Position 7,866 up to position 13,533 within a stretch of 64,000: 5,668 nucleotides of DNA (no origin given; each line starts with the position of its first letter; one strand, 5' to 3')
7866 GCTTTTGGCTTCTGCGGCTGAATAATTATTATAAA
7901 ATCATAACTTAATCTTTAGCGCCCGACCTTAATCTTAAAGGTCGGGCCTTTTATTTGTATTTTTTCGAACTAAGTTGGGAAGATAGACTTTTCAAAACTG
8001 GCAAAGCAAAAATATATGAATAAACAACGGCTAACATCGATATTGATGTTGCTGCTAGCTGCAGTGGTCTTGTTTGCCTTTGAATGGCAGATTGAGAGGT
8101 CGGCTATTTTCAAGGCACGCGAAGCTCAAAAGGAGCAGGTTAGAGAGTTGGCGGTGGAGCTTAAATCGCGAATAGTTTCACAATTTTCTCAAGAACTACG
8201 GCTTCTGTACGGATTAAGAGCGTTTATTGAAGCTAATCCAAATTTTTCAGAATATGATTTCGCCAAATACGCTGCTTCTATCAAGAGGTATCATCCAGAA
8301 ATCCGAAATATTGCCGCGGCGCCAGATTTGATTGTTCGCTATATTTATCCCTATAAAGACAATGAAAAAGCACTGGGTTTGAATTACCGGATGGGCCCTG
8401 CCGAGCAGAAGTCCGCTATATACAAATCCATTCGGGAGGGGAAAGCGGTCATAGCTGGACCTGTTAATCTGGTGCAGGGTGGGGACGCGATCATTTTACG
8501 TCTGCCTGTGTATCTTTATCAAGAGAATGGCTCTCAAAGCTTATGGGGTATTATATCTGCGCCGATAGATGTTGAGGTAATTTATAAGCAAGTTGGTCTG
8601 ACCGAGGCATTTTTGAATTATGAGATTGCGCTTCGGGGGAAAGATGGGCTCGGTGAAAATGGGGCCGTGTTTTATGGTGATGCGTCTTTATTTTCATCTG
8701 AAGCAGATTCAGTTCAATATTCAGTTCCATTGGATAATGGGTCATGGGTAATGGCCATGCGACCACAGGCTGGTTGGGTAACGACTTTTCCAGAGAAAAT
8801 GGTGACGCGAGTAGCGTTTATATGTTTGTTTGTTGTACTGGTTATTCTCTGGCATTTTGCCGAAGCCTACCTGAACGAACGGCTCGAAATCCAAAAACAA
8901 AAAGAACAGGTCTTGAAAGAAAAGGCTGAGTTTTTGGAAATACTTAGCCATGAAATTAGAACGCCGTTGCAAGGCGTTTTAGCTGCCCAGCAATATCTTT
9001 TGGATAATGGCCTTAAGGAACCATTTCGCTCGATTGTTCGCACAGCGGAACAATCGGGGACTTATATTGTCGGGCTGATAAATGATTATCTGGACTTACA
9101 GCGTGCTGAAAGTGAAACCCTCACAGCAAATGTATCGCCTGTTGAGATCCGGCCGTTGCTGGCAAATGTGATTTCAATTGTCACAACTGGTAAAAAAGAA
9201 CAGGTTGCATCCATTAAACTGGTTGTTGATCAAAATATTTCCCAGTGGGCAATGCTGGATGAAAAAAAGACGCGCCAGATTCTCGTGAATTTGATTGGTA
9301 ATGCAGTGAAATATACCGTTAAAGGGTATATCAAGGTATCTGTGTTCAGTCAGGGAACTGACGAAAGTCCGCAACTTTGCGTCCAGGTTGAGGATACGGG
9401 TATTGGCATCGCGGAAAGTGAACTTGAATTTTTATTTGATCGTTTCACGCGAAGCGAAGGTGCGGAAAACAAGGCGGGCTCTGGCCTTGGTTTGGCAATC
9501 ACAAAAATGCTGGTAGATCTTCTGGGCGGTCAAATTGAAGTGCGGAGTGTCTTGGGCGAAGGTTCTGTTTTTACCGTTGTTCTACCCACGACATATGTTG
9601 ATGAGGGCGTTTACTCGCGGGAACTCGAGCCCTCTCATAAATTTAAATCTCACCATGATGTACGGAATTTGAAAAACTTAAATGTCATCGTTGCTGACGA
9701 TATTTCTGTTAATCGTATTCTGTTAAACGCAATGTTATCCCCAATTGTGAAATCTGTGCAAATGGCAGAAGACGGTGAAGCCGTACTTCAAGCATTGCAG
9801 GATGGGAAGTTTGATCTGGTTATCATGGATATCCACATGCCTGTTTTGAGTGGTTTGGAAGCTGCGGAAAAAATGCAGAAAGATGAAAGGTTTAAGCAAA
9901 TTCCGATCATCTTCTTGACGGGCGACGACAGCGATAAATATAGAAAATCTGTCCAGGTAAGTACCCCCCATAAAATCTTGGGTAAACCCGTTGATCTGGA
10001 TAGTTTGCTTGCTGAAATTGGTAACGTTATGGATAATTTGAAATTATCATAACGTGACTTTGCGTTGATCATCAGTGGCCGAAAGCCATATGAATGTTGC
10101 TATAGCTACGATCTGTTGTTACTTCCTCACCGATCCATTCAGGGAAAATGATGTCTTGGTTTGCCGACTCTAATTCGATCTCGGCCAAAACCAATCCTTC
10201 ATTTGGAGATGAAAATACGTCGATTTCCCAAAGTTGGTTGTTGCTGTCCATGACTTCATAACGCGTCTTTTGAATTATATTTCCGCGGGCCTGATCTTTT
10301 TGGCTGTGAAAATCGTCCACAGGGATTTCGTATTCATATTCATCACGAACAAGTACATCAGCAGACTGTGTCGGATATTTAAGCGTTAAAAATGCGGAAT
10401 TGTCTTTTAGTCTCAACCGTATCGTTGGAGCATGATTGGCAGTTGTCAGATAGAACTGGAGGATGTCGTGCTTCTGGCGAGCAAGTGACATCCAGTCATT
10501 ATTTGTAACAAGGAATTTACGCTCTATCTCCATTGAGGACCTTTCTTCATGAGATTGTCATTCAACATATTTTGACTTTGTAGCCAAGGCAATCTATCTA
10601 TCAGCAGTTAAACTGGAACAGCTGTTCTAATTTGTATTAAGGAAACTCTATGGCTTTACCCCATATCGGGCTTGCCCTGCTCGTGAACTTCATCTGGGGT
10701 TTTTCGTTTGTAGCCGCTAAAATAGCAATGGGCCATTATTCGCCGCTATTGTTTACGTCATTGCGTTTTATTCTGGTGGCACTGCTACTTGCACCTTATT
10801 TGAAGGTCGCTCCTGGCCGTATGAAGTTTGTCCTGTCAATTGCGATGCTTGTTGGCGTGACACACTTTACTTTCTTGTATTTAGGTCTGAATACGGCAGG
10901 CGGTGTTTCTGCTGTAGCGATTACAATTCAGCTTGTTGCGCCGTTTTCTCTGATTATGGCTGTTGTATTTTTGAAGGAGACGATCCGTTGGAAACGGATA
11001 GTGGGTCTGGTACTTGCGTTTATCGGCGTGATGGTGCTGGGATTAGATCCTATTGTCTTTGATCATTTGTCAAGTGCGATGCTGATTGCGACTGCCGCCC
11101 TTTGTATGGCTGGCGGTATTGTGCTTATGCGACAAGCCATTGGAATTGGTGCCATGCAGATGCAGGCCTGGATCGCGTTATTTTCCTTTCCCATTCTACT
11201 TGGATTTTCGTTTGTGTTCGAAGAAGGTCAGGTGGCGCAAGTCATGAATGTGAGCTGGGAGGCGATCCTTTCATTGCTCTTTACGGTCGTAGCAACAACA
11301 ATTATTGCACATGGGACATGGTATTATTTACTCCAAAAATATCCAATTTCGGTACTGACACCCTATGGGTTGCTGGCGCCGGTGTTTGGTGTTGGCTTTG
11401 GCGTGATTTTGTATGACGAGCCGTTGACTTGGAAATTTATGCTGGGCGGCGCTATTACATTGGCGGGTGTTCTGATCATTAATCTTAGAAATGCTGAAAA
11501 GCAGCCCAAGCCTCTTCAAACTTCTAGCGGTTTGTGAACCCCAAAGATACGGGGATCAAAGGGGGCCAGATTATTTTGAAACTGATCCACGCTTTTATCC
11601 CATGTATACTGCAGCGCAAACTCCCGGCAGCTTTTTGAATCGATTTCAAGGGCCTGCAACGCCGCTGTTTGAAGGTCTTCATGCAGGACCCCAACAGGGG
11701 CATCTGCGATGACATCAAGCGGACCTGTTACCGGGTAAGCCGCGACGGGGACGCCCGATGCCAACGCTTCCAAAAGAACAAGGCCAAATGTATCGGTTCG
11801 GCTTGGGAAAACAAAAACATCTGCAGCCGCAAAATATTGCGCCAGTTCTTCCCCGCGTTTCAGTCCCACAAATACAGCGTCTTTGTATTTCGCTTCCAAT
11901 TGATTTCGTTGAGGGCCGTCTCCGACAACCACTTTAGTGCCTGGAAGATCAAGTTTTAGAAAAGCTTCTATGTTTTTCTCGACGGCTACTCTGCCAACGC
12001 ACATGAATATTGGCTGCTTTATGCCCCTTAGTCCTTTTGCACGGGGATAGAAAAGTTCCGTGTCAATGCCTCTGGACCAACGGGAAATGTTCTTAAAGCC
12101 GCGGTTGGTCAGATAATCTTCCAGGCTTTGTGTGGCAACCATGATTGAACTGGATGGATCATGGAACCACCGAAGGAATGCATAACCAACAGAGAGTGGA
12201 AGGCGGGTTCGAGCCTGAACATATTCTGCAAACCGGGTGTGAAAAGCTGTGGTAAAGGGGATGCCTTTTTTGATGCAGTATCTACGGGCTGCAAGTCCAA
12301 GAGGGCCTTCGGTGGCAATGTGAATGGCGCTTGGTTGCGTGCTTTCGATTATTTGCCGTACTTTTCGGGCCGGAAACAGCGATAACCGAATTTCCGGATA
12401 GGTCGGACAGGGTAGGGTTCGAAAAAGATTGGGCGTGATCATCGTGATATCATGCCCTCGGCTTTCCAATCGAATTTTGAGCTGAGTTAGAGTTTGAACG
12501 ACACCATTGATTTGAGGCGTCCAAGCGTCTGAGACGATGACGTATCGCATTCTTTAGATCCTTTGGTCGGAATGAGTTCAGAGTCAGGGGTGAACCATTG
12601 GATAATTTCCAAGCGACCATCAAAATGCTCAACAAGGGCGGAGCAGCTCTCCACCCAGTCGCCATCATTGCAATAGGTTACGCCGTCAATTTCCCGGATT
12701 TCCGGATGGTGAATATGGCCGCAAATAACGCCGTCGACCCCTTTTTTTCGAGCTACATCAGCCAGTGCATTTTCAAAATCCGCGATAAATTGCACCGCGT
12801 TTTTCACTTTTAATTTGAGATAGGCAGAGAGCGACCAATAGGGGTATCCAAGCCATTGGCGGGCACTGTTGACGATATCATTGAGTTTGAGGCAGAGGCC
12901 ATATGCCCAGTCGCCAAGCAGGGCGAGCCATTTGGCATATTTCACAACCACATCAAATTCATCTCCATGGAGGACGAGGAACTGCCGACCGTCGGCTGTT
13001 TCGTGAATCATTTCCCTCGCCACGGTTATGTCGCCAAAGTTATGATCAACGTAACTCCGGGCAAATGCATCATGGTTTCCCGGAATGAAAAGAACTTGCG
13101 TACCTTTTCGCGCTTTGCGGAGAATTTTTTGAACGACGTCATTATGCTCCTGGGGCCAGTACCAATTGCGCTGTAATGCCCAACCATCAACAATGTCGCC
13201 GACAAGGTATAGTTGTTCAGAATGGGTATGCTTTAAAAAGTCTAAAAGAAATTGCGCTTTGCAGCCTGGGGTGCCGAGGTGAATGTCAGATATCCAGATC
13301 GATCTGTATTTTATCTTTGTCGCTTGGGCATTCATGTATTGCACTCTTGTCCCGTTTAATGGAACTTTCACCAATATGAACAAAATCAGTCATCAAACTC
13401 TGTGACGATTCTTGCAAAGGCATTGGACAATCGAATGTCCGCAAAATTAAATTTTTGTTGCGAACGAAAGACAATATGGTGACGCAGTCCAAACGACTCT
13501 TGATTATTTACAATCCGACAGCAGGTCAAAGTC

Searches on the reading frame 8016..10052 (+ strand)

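Call 36: search_protein_families(library=ncbifam, proteins=[window:8016-10052:+], max_evalue=1e-10)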
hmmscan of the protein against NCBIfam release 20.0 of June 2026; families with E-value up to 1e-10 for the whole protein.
window:8016-10052:+ (678 aa): 68 families (the best 25 are shown)
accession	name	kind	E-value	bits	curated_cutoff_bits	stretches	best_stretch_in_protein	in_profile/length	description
TIGR02956.1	TMAO_torS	equivalog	1.4e-72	245.1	676.5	1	294-674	455-822/967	TMAO reductase system sensor histidine kinase/response regulator TorS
NF011874.0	PRK15347.1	equivalog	2.6e-70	237.6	852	2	291-526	386-615/921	two component system sensor kinase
NF008302.0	PRK11091.1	equivalog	3.7e-69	233.8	838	1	287-673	267-644/779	aerobic respiration two-component sensor histidine kinase ArcB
NF008318.0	PRK11107.1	equivalog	5e-65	220.1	890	2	290-526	279-519/920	two-component sensor histidine kinase BarA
NF041947.1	LuxQ_Vibrio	equivalog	4.8e-64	216.6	1200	1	293-664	462-831/843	quorum-sensing autoinducer 2 sensor kinase/phosphatase LuxQ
NF045901.1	HisKinLetSLeg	equivalog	1e-56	192.5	1650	2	290-544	279-535/906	two-component system sensor histidine kinase LetS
NF038297.2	hybrid_HK_HrmK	equivalog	2.6e-52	178.3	725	1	297-664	229-600/607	hybrid histidine kinase/response regulator HrmK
NF008099.0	PRK10841.1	equivalog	4.5e-46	157.1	920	2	291-525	458-690/949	two-component system sensor histidine kinase RcsC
NF008543.0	PRK11466.1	equivalog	1.6e-44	152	982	1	295-662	436-788/914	TMAO reductase system sensor histidine kinase/response regulator TorS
NF041832.1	near_NosP_CTERM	subfamily_domain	2e-42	145.6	400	1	301-660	5-358/370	NahK/ErcS family hybrid sensor histidine kinase/response regulator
NF046044.1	PnpS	equivalog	8.9e-42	143.5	400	1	301-524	168-390/390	two-component system histidine kinase PnpS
NF047874.1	MASE3_PAS_HK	subfamily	4.6e-39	134.7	560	1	294-538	389-638/655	MASE3 domain-containing sensor histidine kinase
NF007420.1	PRK09959.1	equivalog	8.2e-39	132.9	1995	1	288-667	696-1069/1197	acid-sensing system histidine kinase EvgS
NF033092.0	HK_WalK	equivalog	1.5e-37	129.5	725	1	295-524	364-593/594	cell wall metabolism sensor histidine kinase WalK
NF041880.1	EPS_EpsF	equivalog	2e-37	128.8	900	1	303-524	274-492/492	response regulator EpsF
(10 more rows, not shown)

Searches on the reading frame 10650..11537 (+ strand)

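Call 36: search_protein_families(library=ncbifam, proteins=[window:10650-11537:+], max_evalue=1e-10)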
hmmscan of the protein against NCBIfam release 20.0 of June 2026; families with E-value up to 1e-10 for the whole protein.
window:10650-11537:+ (295 aa): 3 families
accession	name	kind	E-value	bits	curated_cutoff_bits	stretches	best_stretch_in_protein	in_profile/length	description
NF008523.0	PRK11453.1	equivalog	1.6e-24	87.1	472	1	8-276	8-284/299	O-acetylserine/cysteine exporter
TIGR00950.1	2A78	equivalog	1.3e-17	64.1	230.2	1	16-275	1-264/264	carboxylate/amino acid/amine transporter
NF008432.0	PRK11272.1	equivalog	3.6e-13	49.4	270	1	4-282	10-290/294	drug/metabolite exporter YedA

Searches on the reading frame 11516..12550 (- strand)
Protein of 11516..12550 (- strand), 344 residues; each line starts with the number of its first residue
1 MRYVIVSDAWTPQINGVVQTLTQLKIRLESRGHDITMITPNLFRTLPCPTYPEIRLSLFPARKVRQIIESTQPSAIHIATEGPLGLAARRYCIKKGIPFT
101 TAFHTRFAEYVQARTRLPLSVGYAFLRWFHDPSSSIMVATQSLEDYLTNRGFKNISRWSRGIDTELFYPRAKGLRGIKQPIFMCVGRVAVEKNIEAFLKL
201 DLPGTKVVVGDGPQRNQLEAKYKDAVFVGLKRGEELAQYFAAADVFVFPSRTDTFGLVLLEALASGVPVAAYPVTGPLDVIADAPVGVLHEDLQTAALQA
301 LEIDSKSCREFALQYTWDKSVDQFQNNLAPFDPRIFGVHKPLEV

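Call 36: search_protein_families(library=ncbifam, proteins=[window:11516-12550:-], max_evalue=1e-10)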
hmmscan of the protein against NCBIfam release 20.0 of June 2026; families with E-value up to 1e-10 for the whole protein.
window:11516-12550:- (344 aa): 6 families
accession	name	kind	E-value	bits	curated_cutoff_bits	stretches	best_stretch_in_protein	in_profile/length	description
NF053787.1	GlcN_PG_synth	equivalog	8.1e-19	67.7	480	1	58-299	66-317/361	N-acetylglucosaminyl phosphatidylglycerol synthase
NF049988.1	MGlcDAGSynMgs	equivalog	9.1e-19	68.1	400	0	177-270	209-317/398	alpha-monoglucosyldiacylglycerol synthase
TIGR03999.1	thiol_BshA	equivalog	5.2e-15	55.2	273.7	1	201-325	227-358/375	N-acetyl-alpha-D-glucosaminyl L-malate synthase BshA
TIGR03088.1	stp2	hypoth_equivalog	1.7e-12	47.1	409.05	1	123-298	126-328/374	TIGR03088 family PEP-CTERM/XrtA system glycosyltransferase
TIGR04047.1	MSMEG_0565_glyc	hypoth_equivalog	5.3e-12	45.5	259.85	1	225-321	259-364/373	MSMEG_0565 family glycosyltransferase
NF047684.1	TeichurnBiosyTuaC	equivalog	6.3e-12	45.1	550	1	179-278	219-325/391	teichuronic acid biosynthesis protein TuaC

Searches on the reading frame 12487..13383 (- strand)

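Call 36: search_protein_families(library=ncbifam, proteins=[window:12487-13383:-], max_evalue=1e-10)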
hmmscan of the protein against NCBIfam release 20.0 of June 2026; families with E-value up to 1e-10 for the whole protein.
window:12487-13383:- (298 aa): 2 families
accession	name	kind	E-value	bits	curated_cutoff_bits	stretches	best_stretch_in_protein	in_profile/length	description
NF003743.0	PRK05340.1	equivalog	5.2e-13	48.7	134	1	28-236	4-209/242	UDP-2,3-diacylglucosamine diphosphatase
TIGR01854.1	lipid_A_lpxH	equivalog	3.2e-11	43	190.35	0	29-251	2-225/231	UDP-2,3-diacylglucosamine diphosphatase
